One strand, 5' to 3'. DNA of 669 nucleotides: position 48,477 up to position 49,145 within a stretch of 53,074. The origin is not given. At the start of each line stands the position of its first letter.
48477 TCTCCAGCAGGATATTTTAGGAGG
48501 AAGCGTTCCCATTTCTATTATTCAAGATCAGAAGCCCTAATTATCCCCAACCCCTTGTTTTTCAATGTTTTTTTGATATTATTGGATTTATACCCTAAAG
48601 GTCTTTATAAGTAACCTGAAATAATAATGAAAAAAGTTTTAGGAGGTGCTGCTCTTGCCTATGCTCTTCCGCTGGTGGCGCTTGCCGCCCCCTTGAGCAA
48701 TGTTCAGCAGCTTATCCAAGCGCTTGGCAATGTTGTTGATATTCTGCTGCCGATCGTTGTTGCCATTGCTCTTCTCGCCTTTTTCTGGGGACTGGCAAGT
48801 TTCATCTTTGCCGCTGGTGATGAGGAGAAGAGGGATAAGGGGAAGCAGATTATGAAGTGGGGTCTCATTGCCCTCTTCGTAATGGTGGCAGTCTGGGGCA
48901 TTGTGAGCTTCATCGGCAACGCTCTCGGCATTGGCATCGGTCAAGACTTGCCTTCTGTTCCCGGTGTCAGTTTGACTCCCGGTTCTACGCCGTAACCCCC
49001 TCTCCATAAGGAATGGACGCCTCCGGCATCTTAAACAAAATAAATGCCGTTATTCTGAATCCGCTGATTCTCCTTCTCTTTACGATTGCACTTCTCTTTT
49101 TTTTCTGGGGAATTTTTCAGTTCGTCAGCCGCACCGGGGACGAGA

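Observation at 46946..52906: Six tandem VirB2/TrbC-like pilin paralogs converging on a GC-rich module (SLT-domain polytopic protein, SPFH protein) bounded by an atypical tRNA-Leu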

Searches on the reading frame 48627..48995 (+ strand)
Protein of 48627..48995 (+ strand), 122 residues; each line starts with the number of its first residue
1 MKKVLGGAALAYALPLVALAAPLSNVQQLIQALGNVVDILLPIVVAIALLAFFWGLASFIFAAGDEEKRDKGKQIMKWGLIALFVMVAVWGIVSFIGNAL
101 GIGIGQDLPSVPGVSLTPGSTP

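Call 4: search_protein_families(library=pfam, proteins=[window:48627-48995:+], max_evalue=1)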
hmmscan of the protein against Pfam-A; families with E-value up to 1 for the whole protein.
window:48627-48995:+ (122 aa): 9 families
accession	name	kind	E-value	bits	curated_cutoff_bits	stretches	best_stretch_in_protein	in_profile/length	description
PF18895.5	T4SS_pilin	-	1.1e-13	51.5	26.6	1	27-96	3-71/71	Type IV secretion system pilin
PF06695.16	Sm_multidrug_ex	-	0.0078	17.2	30.7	1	28-99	20-95/121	Putative small multi-drug export protein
PF10999.13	DUF2839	-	0.07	13.9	22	1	73-101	37-65/67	Protein of unknown function (DUF2839)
PF04636.18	PA26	-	0.086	12.2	29.4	1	40-72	150-182/445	PA26 p53-induced protein (sestrin)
PF00520.37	Ion_trans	-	0.11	12.1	25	1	12-85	101-183/241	Ion transport protein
PF20556.3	DUF6768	-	0.15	12.2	27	1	41-95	40-94/123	Family of unknown function (DUF6768)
PF07219.19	HemY_N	-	0.25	11.9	31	1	38-84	25-71/107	HemY protein N-terminus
PF00335.26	Tetraspanin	-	0.6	10.2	32.1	1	43-97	13-67/225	Tetraspanin family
PF04246.17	RseC_MucC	-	0.83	10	24.4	1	2-57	61-111/130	Positive regulator of sigma(E), RseC/MucC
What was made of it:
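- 48627..48995 (+): Pilin p5 (122 aa), FFWG type. It has a 20-aa signal peptide and a Pro/Gly-rich tail. It gives the best family match and is the candidate major subunit. An 86-nt gap precedes it. PF18895 51.5 bits (call 4).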

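Call 5: search_protein_families(library=ncbifam, proteins=[window:48627-48995:+], max_evalue=1)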
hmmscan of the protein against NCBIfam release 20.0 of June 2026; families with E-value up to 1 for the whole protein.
window:48627-48995:+ (122 aa): 5 families
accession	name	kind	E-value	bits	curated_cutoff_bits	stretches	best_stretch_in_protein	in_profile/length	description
NF045849.1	ICE_MMCAP2_0565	equivalog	2.7e-08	33.4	40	1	27-96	7-76/80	Mbov_0395 family pilin-like conjugal transfer protein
NF045890.1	conj_pls20_p028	equivalog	0.0055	15.6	150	1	31-93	56-113/377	pLS20_p028 family conjugation system transmembrane protein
NF045610.1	acin_4_helix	equivalog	0.037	14.1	50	1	13-96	12-92/131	putative four-helix membrane protein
NF002765.0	PRK02833.1-3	equivalog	0.057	13.5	145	1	25-80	10-65/136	phosphate-starvation-inducible protein PsiE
NF045937.1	MSC_0624_12TM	equivalog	0.058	11.9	70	1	35-98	207-268/445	MSC_0624 family F1-like ATPase-associated membrane protein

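Call 15: find_encoding_contigs(protein=window:48627-48995:+, flank=10000, max_places=6)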
Protein window:48627-48995:+ (122 aa): 1 contig read that carries it; 1 place shown.
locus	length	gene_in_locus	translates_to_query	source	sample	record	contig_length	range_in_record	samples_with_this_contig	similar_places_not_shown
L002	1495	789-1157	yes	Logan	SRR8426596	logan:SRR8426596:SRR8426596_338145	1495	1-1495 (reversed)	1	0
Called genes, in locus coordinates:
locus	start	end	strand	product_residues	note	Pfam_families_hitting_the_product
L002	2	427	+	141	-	?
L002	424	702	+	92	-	PF18895:T4SS_pilin (weak)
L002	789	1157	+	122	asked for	PF18895:T4SS_pilin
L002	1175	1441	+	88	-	PF18895:T4SS_pilin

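Call 20: find_homologous_proteins(query=window:48627-48995:+)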
Query window:48627-48995:+ (122 aa): 330 proteins with E <= 0.001 among 645 candidates; the best 120 are listed.
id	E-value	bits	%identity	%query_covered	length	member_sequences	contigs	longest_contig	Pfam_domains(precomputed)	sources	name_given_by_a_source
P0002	9.4e-69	247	100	100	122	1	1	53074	PF18895.6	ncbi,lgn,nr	ncbi:hypothetical protein EPN83_00310 [Patescibacteria group bacterium]|nr:MAG: hypothetical protein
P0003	6.3e-41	157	58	97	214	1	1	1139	PF18895.6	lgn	-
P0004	4.4e-37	145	63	98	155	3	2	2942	PF18895.6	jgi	-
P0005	7.9e-37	144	62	97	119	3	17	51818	PF18895.6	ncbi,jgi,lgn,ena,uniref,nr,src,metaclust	ncbi:MAG: hypothetical protein A2653_02885 [Candidatus Zambryskibacteria bacterium RIFCSPHIGHO2_01_F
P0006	1.5e-36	143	60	97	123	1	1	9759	PF18895.6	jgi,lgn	jgi:hypothetical protein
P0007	5.5e-36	141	67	72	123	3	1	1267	PF18895.6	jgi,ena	-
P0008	7.3e-35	137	59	93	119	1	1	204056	PF18895.6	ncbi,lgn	-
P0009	6.2e-34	134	65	84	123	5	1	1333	PF18895.6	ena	-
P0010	7.9e-34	134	61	93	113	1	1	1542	PF18895.6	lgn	-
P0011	1.0e-33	134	63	86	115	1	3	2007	PF18895.6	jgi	-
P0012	1.9e-33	133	67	82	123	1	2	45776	PF18895.6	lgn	-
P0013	4.7e-33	132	59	87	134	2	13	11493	PF18895.6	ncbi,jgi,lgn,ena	ncbi:MAG TPA: hypothetical protein VI981_04875 [Candidatus Paceibacterota bacterium]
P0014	8.9e-33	131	62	75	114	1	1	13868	PF18895.6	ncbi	-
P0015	9.2e-33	131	64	71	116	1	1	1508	PF18895.6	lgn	-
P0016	1.2e-32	130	61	96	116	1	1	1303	PF18895.6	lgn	-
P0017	1.2e-32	130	65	79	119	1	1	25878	PF18895.6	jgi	-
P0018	1.7e-32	130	69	75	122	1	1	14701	PF18895.6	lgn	-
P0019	2.3e-32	129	62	96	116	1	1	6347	PF18895.6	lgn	-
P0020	5.1e-32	128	61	93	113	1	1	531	PF18895.6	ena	-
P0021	5.6e-32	128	61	85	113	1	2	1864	PF18895.6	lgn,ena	-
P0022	8.6e-32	127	64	75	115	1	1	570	PF18895.6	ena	-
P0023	9.5e-32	127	59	92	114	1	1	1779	PF18895.6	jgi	jgi:hypothetical protein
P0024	1.2e-31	127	63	74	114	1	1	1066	PF18895.6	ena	-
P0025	2.0e-31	126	62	93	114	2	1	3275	PF18895.6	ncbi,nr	ncbi:MAG: hypothetical protein Q8Q22_00475 [bacterium]|nr:hypothetical protein [bacterium]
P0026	2.0e-31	126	60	85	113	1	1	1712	PF18895.6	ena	-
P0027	2.3e-31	126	62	93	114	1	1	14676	PF18895.6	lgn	-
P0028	2.5e-31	126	64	74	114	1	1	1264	PF18895.6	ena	-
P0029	2.5e-31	126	63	84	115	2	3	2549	PF18895.6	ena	-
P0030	3.4e-31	126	66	75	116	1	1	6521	PF18895.6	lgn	-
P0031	5.6e-31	125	55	97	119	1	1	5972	PF18895.6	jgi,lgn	-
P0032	6.1e-31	125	60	93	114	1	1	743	PF18895.6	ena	-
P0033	6.6e-31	125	62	75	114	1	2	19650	PF18895.6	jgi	jgi:small-conductance mechanosensitive channel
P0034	7.4e-31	124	63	93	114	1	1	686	PF18895.6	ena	-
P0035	7.9e-31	124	59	77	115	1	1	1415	PF18895.6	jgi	jgi:hypothetical protein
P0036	8.7e-31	124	61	75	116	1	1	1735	PF18895.6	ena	-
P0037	8.7e-31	124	55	93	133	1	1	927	PF18895.6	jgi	jgi:hypothetical protein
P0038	9.3e-31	124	63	75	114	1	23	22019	PF18895.6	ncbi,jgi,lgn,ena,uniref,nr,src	ncbi:MAG: hypothetical protein A3G05_00975 [Candidatus Zambryskibacteria bacterium RIFCSPLOWO2_12_FU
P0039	1.1e-30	124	63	75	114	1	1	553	PF18895.6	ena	-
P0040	1.2e-30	124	59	93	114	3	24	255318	PF18895.6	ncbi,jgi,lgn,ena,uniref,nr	ncbi:MAG: hypothetical protein A3C70_02950 [Candidatus Zambryskibacteria bacterium RIFCSPHIGHO2_02_F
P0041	1.5e-30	123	64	78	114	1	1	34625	PF18895.6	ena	-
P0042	1.9e-30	123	60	93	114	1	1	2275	PF18895.6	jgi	-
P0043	1.9e-30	123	60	83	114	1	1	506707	PF18895.6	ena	-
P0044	2.4e-30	123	62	76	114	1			PF18895.6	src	-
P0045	2.6e-30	123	64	75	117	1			PF18895.6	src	-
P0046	3.4e-30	122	62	75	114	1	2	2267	PF18895.6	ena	-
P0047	3.7e-30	122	59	93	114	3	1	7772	PF18895.6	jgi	jgi:hypothetical protein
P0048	3.8e-30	122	61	76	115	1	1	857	PF18895.6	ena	-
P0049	4.1e-30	122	59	75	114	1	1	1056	PF18895.6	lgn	-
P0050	4.4e-30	122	55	93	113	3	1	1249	PF18895.6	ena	-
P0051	4.4e-30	122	56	94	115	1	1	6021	PF18895.6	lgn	-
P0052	5.7e-30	122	54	94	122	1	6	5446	PF18895.6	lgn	-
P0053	5.9e-30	122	58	93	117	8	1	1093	PF18895.6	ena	-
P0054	6.0e-30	121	56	94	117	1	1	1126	PF18895.6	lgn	-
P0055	6.2e-30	121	59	93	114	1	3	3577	PF18895.6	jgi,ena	-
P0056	6.3e-30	121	58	93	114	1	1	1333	PF18895.6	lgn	-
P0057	6.5e-30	121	57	95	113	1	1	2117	PF18895.6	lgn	-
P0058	7.0e-30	121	60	93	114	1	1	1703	PF18895.6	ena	-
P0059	8.5e-30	121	58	92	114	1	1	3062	PF18895.6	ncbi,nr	ncbi:MAG: hypothetical protein Q8P21_01070 [bacterium]|nr:hypothetical protein [bacterium]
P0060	8.6e-30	121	56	93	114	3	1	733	PF18895.6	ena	-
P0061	8.7e-30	121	58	94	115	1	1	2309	PF18895.6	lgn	-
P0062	9.6e-30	121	59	93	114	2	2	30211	PF18895.6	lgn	-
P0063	1.1e-29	121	59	93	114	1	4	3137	PF18895.6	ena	-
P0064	1.2e-29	120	60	87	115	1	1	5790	PF18895.6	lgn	-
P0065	1.3e-29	120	56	93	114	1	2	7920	PF18895.6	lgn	-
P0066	1.3e-29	120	59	93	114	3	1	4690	PF18895.6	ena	-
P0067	1.4e-29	120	60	93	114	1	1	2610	PF18895.6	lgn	-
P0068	1.4e-29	120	55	94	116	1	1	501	PF18895.6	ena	-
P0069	1.4e-29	120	59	75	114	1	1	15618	PF18895.6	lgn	-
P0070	1.5e-29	120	52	93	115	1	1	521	PF18895.6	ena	-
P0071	1.5e-29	120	60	76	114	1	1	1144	PF18895.6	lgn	-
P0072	1.6e-29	120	58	75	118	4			PF18895.6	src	-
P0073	1.8e-29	120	60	77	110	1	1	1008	PF18895.6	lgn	-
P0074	1.9e-29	120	66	78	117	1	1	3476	PF18895.6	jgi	-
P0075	2.0e-29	120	61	75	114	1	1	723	PF18895.6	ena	-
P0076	2.1e-29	120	57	93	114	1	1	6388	PF18895.6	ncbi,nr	ncbi:MAG: hypothetical protein Q8P21_02485 [bacterium]|nr:hypothetical protein [bacterium]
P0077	2.2e-29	120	59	93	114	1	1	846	PF18895.6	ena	-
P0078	2.4e-29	120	57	93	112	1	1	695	PF18895.6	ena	-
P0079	2.5e-29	120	58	93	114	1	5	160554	PF18895.6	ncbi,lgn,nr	ncbi:MAG: hypothetical protein HYX23_00360 [Candidatus Zambryskibacteria bacterium]|nr:hypothetical 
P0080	2.6e-29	119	60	80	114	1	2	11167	PF18895.6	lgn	-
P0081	2.6e-29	119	61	75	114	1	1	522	PF18895.6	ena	-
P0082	2.6e-29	119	59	94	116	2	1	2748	PF18895.6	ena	-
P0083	2.7e-29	119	60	79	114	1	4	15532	PF18895.6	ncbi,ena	-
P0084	3.1e-29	119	58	93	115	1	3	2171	PF18895.6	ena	-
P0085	3.1e-29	119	59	88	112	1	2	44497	PF18895.6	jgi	jgi:hypothetical protein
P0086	3.3e-29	119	59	93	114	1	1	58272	PF18895.6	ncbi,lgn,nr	ncbi:MAG: hypothetical protein Q8Q92_04375 [bacterium]|nr:hypothetical protein [bacterium]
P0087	3.5e-29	119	51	94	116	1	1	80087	PF18895.6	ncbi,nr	ncbi:MAG: pilin [bacterium]|nr:pilin [bacterium]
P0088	3.7e-29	119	58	91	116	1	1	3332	PF18895.6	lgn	-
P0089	4.5e-29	119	59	76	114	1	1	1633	PF18895.6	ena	-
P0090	4.7e-29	119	56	96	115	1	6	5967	PF18895.6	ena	-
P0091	4.9e-29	119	56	93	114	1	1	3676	PF18895.6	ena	-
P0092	5.2e-29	118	57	93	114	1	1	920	PF18895.6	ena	-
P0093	5.3e-29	118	53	94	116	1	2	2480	PF18895.6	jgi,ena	-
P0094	5.7e-29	118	60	77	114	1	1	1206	PF18895.6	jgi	-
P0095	5.9e-29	118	57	84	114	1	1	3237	PF18895.6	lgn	-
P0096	7.2e-29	118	59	88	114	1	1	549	PF18895.6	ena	-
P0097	7.4e-29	118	62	75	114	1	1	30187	PF18895.6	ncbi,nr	ncbi:MAG: hypothetical protein Q7S49_01510 [bacterium]|nr:hypothetical protein [bacterium]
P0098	7.8e-29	118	63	82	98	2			PF18895.6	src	-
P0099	8.4e-29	118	55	92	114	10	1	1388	PF18895.6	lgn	-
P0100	8.7e-29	118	53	84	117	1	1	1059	PF18895.6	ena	-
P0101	8.8e-29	118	59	93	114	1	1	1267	PF18895.6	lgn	-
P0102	9.3e-29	118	58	93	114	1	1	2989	PF18895.6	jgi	jgi:hypothetical protein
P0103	9.4e-29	118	63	74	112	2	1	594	PF18895.6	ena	-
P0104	9.8e-29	118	55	94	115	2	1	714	PF18895.6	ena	-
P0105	9.9e-29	118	58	94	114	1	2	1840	PF18895.6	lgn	-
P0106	1.0e-28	118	61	75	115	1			PF18895.6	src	-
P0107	1.0e-28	118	63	77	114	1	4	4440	PF18895.6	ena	-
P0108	1.0e-28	117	53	93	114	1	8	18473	PF18895.6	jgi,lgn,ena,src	-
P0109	1.0e-28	117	61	86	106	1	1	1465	PF18895.6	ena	-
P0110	1.0e-28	117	59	82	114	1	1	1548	PF18895.6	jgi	-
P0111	1.1e-28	117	59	93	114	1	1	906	PF18895.6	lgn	-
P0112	1.3e-28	117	55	93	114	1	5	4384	PF18895.6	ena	-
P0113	1.4e-28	117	62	75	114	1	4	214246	PF18895.6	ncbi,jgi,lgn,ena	-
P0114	1.4e-28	117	59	95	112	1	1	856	PF18895.6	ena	-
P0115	1.4e-28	117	59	75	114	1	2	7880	PF18895.6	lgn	-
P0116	1.4e-28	117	56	83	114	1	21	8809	PF18895.6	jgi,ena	-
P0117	1.4e-28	117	59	92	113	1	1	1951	PF18895.6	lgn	-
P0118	1.4e-28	117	58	83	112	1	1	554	PF18895.6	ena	-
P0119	1.4e-28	117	57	93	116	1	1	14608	PF18895.6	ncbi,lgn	-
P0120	1.6e-28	117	57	91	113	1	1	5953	PF18895.6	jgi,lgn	-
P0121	1.6e-28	117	56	93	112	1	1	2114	PF18895.6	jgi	-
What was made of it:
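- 48627..48995 (+): 330 homologues found, all of those listed carrying PF18895 (call 20).
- On Pfam PF18895 T4SS_pilin (CPR VirB2-like pilins): Every listed homologue of p5 carries PF18895 (call 20).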

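Call 25: find_encoding_contigs(protein=P0008, flank=10000, max_places=3)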
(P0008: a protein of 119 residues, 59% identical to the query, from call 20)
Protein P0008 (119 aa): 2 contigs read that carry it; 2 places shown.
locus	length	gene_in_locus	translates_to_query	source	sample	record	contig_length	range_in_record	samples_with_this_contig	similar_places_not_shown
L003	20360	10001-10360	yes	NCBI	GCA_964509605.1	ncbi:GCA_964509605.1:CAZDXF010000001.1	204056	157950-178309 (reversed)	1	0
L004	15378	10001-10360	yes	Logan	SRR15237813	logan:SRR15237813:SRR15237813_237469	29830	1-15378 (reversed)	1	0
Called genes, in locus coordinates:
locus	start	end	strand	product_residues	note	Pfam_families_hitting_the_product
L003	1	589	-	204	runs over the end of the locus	PF10502:Peptidase_S26, PF00717:Peptidase_S24 (weak)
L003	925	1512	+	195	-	PF01195:Pept_tRNA_hydro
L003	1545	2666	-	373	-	PF21543:CvfB_2nd (faint), PF21710:Spt6_S1 (faint), PF23459:S1_RRP5 (faint), PF00575:S1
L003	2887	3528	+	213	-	PF12706:Lactamase_B_2 (faint), PF13483:Lactamase_B_3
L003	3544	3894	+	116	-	-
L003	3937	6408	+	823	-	PF00521:DNA_topoisoIV, PF03989:DNA_gyraseA_C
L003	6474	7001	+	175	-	PF01209:Ubie_methyltran, PF13489:Methyltransf_23 (weak), PF01135:PCMT, PF05175:MTS (weak), PF13847:Methyltransf_31, PF08241:Methyltransf_11, PF08242:Methyltransf_12, PF13649:Methyltransf_25, +2 more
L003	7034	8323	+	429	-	PF01547:SBP_bac_1, PF13416:SBP_bac_8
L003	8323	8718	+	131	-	PF18895:T4SS_pilin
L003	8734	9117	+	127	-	PF04956:TrbC (weak), PF18895:T4SS_pilin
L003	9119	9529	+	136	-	PF18895:T4SS_pilin (weak)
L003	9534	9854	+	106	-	PF18895:T4SS_pilin (weak)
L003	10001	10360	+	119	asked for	PF18895:T4SS_pilin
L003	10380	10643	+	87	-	PF18895:T4SS_pilin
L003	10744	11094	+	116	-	PF18895:T4SS_pilin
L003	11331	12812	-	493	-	-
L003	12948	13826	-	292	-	PF01145:Band_7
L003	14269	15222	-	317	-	PF00932:LTD (faint)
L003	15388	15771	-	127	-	-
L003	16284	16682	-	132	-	-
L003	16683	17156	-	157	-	PF07963:N_methyl (faint)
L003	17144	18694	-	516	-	PF08309:LVIVD (faint)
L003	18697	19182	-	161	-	PF07963:N_methyl (weak)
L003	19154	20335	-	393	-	PF00482:T2SSF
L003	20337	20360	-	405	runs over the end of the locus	PF00437:T2SSE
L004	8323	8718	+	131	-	PF18895:T4SS_pilin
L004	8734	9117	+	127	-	PF04956:TrbC (weak), PF18895:T4SS_pilin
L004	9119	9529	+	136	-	PF18895:T4SS_pilin (weak)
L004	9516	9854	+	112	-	PF18895:T4SS_pilin (weak)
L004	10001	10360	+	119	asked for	PF18895:T4SS_pilin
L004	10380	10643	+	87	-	PF18895:T4SS_pilin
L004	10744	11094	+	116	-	PF18895:T4SS_pilin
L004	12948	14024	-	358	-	PF01145:Band_7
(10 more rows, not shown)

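Call 26: find_encoding_contigs(protein=P0005, flank=10000, max_places=3)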
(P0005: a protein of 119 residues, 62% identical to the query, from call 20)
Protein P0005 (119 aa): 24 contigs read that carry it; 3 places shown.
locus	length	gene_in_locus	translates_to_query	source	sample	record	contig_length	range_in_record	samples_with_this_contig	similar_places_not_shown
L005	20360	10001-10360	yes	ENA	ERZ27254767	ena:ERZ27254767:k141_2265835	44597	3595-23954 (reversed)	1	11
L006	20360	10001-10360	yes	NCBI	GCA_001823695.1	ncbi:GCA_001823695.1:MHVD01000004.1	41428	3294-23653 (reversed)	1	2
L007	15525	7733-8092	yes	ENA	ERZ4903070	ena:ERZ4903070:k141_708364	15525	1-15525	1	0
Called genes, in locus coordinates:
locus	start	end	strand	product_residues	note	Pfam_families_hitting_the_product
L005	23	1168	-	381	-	PF21543:CvfB_2nd (faint), PF00575:S1 (weak), PF21710:Spt6_S1 (faint), PF23459:S1_RRP5 (faint), PF00575:S1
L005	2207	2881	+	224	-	PF13483:Lactamase_B_3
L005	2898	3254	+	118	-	-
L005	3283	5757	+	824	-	PF00521:DNA_topoisoIV, PF03989:DNA_gyraseA_C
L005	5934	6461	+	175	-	PF01135:PCMT (weak), PF01209:Ubie_methyltran, PF13489:Methyltransf_23 (weak), PF13847:Methyltransf_31, PF08241:Methyltransf_11, PF08242:Methyltransf_12, PF13649:Methyltransf_25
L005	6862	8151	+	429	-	PF01547:SBP_bac_1, PF13416:SBP_bac_8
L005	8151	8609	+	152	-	PF18895:T4SS_pilin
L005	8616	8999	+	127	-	PF04956:TrbC (weak), PF18895:T4SS_pilin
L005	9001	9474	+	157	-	PF18895:T4SS_pilin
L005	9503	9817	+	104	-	PF18895:T4SS_pilin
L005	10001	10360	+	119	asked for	PF18895:T4SS_pilin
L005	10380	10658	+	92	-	-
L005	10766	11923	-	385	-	PF18896:SLT_3 (weak)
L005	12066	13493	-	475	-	PF01145:Band_7 (faint)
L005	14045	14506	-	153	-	-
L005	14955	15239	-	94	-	PF01022:HTH_5 (weak)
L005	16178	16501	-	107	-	PF02033:RBFA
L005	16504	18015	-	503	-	PF00009:GTP_EFTU, PF01926:MMR_HSR1, PF22042:EF-G_D2, PF11987:IF-2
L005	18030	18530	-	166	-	PF14584:DUF4446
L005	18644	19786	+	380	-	PF00266:Aminotran_5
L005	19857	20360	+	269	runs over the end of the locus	PF13365:Trypsin_2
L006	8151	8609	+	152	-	PF18895:T4SS_pilin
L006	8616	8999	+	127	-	PF04956:TrbC (weak), PF18895:T4SS_pilin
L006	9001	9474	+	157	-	PF18895:T4SS_pilin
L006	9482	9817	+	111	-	PF18895:T4SS_pilin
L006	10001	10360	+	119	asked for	PF18895:T4SS_pilin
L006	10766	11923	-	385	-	PF18896:SLT_3 (weak)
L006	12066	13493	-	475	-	PF01145:Band_7 (faint)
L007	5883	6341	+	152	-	PF18895:T4SS_pilin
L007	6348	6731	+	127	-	PF04956:TrbC (weak), PF18895:T4SS_pilin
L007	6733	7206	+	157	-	PF18895:T4SS_pilin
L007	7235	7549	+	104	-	PF18895:T4SS_pilin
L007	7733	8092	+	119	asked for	PF18895:T4SS_pilin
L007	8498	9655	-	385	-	PF18896:SLT_3 (weak)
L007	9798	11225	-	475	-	PF01145:Band_7 (faint)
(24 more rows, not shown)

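Call 32: search_protein_families(library=pfam, proteins=[L003:11331-12812:-, L005:10766-11923:-, L003:12948-13826:-, L005:12066-13493:-], max_evalue=10)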
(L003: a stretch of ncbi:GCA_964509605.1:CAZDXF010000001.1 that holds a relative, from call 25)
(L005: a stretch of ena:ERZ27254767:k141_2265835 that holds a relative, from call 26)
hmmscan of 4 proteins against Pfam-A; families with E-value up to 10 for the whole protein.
L003:11331-12812:- (493 aa): 2 families
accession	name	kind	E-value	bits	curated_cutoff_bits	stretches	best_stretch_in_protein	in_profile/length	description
PF18896.5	SLT_3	-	0.035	15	27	1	298-379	15-88/89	Lysozyme like domain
PF12422.13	Condensin2nSMC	-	0.26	11.8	27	1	4-51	18-67/149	Condensin II non structural maintenance of chromosomes subunit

L005:10766-11923:- (385 aa): 2 families
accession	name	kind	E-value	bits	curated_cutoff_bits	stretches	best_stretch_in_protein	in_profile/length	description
PF18896.5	SLT_3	-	1e-07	32.8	27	1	183-258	15-87/89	Lysozyme like domain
PF12669.12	FeoB_associated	-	9.6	7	27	1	8-27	4-23/44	FeoB-associated Cys-rich membrane protein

L003:12948-13826:- (292 aa): 2 families
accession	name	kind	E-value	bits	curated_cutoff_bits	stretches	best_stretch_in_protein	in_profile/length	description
PF01145.31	Band_7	-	5.1e-09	36.9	23.6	1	82-213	47-176/176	SPFH domain / Band 7 family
PF23115.1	zf-C2H2_STOP2_3rd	-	0.24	11.9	27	1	98-113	9-24/35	STOP2-like, C2H2-type zinc finger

L005:12066-13493:- (475 aa): 3 families
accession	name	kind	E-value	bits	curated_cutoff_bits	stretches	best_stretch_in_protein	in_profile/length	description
PF01145.31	Band_7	-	3.2e-06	27.7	23.6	1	129-377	2-175/176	SPFH domain / Band 7 family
PF19554.4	DUF6077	-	0.031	13.5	27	1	71-164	30-125/354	Family of unknown function (DUF6077)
PF12841.12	YvrJ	-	0.22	11.6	29.5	1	21-36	18-33/36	YvrJ protein family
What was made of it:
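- On Lytic transglycosylase / lysozyme-like superfamily (Pfam SLT PF01464, SLT_3 PF18896): The positional orthologue in L005 passes SLT_3 (32.8 against 27; call 32).
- On SPFH / Band_7 (PF01145): Orthologues score 36.9 and 27.7 bits (call 32).
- The window's own LYS protein does not reach any Pfam gathering score (calls 4, 32).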

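Call 50: search_solved_structures(query=A4, max_evalue=10, show_alignments=2)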
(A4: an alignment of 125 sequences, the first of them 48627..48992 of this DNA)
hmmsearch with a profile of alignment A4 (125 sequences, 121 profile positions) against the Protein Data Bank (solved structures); distinct sequences matched with E-value up to 10: 2.
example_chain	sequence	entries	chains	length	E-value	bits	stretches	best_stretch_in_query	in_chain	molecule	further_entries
8cw4_1A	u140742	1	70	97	0.018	18.1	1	9-59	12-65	Conjugal transfer protein TraM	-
8yq5_E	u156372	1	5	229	7.3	9.6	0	10-98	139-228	de novo designed ion channel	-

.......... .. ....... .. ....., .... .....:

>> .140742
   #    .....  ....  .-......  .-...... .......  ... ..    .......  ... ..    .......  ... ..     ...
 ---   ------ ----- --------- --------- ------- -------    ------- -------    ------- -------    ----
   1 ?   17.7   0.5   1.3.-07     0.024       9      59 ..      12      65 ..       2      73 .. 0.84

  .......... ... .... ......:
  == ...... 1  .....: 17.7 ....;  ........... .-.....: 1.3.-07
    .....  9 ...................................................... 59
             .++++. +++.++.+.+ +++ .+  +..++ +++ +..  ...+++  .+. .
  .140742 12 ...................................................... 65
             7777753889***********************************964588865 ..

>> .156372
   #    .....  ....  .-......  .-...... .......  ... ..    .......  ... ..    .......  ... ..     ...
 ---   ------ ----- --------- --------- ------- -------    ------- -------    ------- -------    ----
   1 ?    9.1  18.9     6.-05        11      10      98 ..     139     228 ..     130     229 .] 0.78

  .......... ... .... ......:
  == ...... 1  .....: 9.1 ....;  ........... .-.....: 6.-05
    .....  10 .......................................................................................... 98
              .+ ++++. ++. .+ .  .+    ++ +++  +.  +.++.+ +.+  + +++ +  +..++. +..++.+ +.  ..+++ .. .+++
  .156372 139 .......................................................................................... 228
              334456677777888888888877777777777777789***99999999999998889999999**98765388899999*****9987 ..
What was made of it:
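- The hits from NCBIfam and PDB are weak but point the same way, to pilin-like conjugal-transfer proteins and to TraM of pKM101 (calls 5, 50). All sequence-family evidence points to VirB2-type pilins (calls 4, 5, 50).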
